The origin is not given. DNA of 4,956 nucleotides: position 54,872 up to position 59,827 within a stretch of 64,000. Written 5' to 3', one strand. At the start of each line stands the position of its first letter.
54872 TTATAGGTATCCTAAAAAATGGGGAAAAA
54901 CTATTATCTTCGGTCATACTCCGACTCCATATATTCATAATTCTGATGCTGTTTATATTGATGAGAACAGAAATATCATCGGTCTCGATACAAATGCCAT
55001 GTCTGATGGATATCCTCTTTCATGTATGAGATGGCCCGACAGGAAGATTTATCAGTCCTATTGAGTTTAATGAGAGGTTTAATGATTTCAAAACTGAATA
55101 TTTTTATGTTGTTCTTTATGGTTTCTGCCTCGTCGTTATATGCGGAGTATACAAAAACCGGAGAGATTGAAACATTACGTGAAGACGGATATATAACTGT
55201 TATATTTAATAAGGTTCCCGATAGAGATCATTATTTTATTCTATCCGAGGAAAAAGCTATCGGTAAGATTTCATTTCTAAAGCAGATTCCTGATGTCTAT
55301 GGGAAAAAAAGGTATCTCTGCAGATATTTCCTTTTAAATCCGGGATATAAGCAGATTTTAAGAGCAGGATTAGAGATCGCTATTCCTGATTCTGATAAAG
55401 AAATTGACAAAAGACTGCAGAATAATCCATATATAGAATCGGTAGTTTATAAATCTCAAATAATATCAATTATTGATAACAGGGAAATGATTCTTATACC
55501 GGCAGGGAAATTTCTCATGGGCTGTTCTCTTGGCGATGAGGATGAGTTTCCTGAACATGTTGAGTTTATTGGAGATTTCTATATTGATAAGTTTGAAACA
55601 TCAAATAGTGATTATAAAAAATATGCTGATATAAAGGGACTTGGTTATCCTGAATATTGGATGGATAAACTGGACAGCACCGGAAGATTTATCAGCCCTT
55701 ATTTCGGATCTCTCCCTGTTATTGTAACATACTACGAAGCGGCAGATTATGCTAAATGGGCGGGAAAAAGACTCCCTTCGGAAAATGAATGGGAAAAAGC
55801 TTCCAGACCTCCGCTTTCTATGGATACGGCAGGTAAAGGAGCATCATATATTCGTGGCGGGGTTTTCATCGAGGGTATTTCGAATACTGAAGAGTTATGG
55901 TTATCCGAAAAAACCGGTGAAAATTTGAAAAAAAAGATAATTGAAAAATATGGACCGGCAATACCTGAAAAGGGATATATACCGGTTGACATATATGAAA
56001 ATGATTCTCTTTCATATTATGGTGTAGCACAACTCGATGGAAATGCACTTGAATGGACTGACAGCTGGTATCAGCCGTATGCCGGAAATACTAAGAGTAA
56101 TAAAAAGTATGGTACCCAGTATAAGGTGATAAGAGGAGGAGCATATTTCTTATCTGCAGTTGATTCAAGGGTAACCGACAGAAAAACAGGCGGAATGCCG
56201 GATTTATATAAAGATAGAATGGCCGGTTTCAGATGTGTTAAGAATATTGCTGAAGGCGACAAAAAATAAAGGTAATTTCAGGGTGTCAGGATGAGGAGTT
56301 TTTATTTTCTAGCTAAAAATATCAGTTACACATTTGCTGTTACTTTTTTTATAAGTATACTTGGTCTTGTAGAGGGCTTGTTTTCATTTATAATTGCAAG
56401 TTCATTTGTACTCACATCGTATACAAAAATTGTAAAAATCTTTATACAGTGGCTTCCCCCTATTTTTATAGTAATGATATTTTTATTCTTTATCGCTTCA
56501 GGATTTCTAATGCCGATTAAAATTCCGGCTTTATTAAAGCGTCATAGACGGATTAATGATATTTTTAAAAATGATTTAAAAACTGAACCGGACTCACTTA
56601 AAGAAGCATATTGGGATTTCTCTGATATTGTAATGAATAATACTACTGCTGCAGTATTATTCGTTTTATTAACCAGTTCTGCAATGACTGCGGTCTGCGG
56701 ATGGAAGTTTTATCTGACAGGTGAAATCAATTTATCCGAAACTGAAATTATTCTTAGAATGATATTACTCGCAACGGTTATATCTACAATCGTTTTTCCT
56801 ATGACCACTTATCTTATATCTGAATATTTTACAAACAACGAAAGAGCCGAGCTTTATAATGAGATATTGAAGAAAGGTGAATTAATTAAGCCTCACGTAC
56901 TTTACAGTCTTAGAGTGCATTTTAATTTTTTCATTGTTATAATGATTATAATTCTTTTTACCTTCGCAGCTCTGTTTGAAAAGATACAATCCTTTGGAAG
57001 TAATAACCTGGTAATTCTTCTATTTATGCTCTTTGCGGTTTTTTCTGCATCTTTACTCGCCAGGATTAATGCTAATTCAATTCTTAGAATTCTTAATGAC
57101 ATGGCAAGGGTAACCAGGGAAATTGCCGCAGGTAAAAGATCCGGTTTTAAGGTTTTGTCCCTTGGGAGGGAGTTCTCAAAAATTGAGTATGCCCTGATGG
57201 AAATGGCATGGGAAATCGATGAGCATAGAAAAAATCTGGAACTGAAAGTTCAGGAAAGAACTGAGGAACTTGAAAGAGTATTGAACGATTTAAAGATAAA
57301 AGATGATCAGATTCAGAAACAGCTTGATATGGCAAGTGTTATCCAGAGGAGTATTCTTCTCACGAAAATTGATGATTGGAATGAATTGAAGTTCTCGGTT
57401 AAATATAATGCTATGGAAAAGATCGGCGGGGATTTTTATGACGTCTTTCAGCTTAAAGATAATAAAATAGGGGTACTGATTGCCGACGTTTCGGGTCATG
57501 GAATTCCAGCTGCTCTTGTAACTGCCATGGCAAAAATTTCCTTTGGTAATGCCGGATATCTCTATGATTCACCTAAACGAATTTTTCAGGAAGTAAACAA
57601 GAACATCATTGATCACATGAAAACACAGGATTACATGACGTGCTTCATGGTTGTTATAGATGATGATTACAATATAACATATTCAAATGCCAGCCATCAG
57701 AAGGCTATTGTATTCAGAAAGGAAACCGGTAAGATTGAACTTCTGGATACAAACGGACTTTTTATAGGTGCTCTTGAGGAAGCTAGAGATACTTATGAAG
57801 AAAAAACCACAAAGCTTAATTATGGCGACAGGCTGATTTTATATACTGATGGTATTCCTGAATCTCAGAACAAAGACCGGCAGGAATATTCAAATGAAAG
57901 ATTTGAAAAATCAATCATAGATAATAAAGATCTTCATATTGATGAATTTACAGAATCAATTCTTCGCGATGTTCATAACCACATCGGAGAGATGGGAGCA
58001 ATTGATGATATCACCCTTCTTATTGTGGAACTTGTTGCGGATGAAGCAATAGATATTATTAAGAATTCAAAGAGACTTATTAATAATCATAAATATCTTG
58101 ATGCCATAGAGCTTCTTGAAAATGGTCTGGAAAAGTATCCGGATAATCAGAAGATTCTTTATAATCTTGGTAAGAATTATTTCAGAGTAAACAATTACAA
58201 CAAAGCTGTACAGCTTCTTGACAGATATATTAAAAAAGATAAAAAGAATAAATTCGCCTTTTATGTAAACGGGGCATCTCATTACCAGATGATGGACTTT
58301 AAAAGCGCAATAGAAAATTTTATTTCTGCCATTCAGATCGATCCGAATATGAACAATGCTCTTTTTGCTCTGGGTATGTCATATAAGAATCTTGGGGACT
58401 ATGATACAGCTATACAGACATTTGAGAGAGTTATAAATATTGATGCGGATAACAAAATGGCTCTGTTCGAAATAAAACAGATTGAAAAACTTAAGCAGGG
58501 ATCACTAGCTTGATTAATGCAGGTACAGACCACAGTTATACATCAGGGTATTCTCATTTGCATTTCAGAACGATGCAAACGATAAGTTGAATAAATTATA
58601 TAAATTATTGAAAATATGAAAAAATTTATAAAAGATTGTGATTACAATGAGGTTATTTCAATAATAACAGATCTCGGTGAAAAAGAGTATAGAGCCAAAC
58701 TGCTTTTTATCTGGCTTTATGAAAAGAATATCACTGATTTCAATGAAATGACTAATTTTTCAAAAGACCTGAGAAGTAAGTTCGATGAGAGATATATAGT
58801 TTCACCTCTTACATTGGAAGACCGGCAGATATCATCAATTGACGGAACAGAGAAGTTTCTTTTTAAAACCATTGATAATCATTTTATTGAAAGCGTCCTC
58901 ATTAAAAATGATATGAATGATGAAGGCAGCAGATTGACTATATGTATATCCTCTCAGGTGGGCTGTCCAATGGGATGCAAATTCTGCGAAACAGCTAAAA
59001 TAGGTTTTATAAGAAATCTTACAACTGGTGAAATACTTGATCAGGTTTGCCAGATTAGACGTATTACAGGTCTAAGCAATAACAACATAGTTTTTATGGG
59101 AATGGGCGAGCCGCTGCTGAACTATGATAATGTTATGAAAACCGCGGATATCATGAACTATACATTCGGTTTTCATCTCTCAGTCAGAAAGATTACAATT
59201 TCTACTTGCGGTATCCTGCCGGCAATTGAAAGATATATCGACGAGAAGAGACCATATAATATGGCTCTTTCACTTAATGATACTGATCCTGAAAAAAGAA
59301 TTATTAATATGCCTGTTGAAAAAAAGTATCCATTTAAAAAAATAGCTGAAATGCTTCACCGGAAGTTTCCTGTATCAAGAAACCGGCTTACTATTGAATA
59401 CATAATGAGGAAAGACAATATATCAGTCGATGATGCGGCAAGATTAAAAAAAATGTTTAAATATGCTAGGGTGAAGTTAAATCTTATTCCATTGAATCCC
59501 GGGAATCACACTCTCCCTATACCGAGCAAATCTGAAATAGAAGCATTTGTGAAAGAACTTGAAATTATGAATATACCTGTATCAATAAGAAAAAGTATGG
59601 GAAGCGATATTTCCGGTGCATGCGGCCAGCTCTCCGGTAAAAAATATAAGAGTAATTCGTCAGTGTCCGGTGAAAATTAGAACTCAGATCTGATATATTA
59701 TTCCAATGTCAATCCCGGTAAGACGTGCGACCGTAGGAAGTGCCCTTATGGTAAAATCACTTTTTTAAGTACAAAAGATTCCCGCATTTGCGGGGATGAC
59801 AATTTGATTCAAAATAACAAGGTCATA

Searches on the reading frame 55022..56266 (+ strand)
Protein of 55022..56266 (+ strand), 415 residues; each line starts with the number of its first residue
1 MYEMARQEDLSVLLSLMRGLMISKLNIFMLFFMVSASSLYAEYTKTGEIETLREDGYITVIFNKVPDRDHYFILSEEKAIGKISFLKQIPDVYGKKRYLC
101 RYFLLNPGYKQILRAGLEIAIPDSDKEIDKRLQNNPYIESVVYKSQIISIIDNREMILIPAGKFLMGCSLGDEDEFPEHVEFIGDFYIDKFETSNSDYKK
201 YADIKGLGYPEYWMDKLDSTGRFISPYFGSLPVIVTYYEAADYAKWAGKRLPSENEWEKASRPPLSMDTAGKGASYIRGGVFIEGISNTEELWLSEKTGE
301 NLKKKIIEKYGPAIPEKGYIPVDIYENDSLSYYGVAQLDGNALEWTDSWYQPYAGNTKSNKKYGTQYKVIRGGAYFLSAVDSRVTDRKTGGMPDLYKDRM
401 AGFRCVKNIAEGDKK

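Call 99: search_protein_families(library=pfam, proteins=[window:55022-56266:+], max_evalue=0.0001)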
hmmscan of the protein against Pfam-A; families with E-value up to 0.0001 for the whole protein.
window:55022-56266:+ (415 aa): 1 family
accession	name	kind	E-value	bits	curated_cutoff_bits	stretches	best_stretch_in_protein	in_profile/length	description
PF03781.23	FGE-sulfatase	-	6.3e-34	118.2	23.3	1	153-407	2-255/255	Sulfatase-modifying factor enzyme 1-like domain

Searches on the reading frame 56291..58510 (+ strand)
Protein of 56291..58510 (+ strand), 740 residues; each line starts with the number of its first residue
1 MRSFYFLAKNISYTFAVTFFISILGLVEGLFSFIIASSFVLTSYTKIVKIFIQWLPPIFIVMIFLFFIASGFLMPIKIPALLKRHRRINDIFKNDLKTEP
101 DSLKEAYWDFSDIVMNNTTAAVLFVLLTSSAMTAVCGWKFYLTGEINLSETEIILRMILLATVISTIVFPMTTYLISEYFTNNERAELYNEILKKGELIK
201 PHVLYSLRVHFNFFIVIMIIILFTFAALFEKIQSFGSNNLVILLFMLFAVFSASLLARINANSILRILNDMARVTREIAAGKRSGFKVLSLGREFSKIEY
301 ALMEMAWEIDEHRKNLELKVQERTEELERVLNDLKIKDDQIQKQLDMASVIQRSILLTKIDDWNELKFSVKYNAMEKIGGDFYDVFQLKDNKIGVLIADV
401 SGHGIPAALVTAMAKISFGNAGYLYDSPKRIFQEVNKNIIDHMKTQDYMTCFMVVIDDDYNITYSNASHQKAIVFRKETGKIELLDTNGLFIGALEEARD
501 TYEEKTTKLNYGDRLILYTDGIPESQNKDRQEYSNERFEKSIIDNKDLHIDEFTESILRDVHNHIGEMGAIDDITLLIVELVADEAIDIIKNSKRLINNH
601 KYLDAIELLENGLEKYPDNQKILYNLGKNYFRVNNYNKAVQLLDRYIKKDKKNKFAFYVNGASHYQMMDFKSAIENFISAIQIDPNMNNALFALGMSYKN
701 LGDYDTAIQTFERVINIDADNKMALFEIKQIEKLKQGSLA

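Call 99: search_protein_families(library=pfam, proteins=[window:56291-58510:+], max_evalue=0.0001)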
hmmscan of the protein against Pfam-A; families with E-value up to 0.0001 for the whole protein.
window:56291-58510:+ (740 aa): 18 families
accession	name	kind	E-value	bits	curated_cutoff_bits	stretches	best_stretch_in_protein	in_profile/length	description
PF07228.17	SpoIIE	-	5.5e-40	137.8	25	1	390-580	2-190/192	Stage II sporulation protein E (SpoIIE)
PF14559.12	TPR_19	-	4.1e-17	62.7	25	2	599-652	4-57/68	Tetratricopeptide repeat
PF00515.34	TPR_1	-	5.2e-16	58.1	27.8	1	690-721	3-34/34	Tetratricopeptide repeat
PF07719.23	TPR_2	-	7.8e-16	57.3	27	1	690-721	3-34/34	Tetratricopeptide repeat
PF13181.12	TPR_8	-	5.4e-12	45.3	25.7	1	690-721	3-34/34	Tetratricopeptide repeat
PF13432.12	TPR_16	-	6.6e-11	42.9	32.7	0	595-651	6-62/65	Tetratricopeptide repeat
PF13174.12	TPR_6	-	1e-10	41.9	26.3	1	690-716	2-28/33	Tetratricopeptide repeat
PF13428.12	TPR_14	-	3.2e-10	40.1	23.5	0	689-726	2-39/44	Tetratricopeptide repeat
PF12895.13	ANAPC3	-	5.4e-10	39.9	27.2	1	598-677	1-79/82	Anaphase-promoting complex, cyclosome, subunit 3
PF13414.12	TPR_11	-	1.7e-09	37.6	26.8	0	666-702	6-42/42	TPR repeat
PF13424.12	TPR_12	-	1.5e-08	35.2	30.1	0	661-718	10-75/77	Tetratricopeptide repeat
PF13176.12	TPR_7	-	2.6e-08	33.8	27.9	0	690-720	1-31/36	Tetratricopeptide repeat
PF13431.12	TPR_17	-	1.5e-07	31.6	24.4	0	680-709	5-34/34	Tetratricopeptide repeat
PF24575.1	TPR_Slam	-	4.8e-05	24.2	35.2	0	634-697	26-90/104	Surface lipoprotein assembly modifier, N-terminal TPR repeats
PF23914.1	TPR_CcmH_CycH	-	5.9e-05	23.4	42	0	604-681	68-148/158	Cytochrome c-type biogenesis protein H TPR domain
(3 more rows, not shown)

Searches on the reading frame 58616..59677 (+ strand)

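Call 99: search_protein_families(library=pfam, proteins=[window:58616-59677:+], max_evalue=0.0001)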
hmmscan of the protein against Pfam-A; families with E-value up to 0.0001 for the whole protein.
window:58616-59677:+ (354 aa): 2 families
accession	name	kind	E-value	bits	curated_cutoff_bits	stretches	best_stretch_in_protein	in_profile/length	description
PF21016.3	RlmN_N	-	3.6e-14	52.7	24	1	7-60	5-58/60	Ribosomal RNA large subunit methyltransferase N-terminal domain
PF04055.27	Radical_SAM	-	1e-13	52.3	29.5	1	112-253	2-143/166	Radical SAM superfamily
